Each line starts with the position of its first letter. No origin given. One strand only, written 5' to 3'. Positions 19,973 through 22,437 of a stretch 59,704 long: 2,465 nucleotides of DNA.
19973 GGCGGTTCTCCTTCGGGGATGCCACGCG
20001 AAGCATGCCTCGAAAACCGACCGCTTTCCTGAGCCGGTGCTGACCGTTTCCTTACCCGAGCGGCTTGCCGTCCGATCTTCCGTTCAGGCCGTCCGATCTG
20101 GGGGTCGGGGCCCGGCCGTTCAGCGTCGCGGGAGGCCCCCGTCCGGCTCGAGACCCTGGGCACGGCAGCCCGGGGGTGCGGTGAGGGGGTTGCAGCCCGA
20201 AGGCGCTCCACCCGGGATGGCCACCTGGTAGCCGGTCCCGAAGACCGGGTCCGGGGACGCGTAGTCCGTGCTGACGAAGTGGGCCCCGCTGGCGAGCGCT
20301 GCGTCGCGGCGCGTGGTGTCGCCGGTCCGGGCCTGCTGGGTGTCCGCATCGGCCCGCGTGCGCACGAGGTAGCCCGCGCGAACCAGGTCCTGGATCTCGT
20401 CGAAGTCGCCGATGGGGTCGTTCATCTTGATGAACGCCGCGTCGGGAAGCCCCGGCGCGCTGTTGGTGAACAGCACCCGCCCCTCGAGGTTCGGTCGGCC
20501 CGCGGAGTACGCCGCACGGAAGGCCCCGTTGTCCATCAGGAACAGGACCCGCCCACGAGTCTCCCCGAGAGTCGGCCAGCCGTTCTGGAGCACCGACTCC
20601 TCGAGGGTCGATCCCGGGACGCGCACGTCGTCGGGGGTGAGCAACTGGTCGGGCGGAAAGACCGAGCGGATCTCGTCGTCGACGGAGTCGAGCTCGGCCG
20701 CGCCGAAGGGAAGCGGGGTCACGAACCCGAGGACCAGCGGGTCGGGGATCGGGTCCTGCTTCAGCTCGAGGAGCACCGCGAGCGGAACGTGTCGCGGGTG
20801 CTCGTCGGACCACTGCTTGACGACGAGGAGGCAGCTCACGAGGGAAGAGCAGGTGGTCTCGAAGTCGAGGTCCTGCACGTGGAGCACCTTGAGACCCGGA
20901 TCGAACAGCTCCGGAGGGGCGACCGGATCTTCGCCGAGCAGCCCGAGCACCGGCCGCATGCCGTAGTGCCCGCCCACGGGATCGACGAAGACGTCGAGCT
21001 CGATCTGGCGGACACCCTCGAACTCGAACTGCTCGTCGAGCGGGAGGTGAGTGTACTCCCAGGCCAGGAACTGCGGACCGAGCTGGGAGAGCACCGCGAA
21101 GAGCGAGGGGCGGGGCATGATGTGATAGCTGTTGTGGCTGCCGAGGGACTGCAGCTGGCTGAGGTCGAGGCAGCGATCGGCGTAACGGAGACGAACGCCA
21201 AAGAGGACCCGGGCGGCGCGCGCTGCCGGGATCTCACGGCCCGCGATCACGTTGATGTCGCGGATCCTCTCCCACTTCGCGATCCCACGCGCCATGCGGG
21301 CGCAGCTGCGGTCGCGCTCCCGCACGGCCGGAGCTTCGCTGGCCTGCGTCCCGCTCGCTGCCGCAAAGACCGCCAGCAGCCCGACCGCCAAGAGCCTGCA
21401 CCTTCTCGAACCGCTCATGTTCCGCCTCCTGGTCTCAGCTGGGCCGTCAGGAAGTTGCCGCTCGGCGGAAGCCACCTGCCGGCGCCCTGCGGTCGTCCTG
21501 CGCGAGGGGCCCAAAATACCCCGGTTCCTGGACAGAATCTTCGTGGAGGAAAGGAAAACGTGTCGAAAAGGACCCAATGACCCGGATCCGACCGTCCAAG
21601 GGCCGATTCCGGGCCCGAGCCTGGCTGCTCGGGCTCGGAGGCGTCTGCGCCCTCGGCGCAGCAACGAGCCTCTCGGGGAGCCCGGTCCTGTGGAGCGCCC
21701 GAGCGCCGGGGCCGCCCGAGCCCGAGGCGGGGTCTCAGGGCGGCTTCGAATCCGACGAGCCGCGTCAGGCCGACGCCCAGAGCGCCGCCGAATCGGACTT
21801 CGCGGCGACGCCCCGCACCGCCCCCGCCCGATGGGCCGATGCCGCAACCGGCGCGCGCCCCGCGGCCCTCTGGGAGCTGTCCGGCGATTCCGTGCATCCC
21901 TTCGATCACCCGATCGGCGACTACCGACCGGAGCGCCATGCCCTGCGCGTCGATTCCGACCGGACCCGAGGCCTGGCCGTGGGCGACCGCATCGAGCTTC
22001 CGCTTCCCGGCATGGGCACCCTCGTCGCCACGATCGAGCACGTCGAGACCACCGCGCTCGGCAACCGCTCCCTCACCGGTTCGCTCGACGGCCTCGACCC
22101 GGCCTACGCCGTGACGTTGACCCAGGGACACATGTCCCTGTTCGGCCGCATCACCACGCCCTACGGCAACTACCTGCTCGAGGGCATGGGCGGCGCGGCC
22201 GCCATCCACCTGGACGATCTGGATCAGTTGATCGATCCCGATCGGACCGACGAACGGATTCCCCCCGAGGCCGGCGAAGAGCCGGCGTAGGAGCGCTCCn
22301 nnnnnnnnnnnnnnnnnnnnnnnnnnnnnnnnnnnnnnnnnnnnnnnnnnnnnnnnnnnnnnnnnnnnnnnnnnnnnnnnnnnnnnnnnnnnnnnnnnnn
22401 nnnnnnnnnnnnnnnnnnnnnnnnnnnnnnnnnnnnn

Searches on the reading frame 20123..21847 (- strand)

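Call 12: search_protein_families(library=pfam, proteins=[window:20123-21847:-], max_evalue=0.01)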
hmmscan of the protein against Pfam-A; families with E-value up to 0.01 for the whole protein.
window:20123-21847:- (575 aa): 1 family
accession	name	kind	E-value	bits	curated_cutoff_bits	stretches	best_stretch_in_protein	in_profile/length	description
PF16670.11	PI-PLC-C1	-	1.9e-117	392.4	29.9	1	228-554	2-329/329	Phosphoinositide phospholipase C, Ca2+-dependent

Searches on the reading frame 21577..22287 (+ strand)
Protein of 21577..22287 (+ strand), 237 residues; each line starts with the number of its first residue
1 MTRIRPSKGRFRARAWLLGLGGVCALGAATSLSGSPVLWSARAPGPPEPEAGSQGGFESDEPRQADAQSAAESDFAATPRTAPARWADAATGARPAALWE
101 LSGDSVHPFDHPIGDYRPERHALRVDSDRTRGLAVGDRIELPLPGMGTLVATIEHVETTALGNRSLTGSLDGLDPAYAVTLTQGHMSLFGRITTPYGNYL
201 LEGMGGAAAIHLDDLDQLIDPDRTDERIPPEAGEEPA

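Call 12: search_protein_families(library=pfam, proteins=[window:21577-22287:+], max_evalue=0.01)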
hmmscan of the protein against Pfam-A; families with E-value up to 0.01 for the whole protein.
window:21577-22287:+ (237 aa): 0 families

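Call 41: find_encoding_contigs(protein=window:21577-22287:+, flank=6000, max_places=6)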
Protein window:21577-22287:+ (237 aa): no gene with exactly this product is on record in the collection.

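Call 57: search_protein_families(library=pfam, proteins=[window:21577-22287:+], max_evalue=1)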
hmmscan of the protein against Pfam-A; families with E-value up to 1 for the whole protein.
window:21577-22287:+ (237 aa): 0 families

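Call 58: search_protein_families(library=ncbifam, proteins=[window:21577-22287:+], max_evalue=1)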
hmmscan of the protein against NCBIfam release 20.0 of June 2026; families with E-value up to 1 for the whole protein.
window:21577-22287:+ (237 aa): 2 families
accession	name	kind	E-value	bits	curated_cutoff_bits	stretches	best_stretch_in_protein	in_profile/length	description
NF052435.1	BamI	equivalog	2.9e-06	27.3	180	1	37-199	22-184/226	biofilm-associated metzincin protease inhibitor BamI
NF033512.1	T2SS_chap_CpaB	equivalog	0.00015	21.8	90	1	119-210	100-195/206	metalloprotease secretion chaperone CpaB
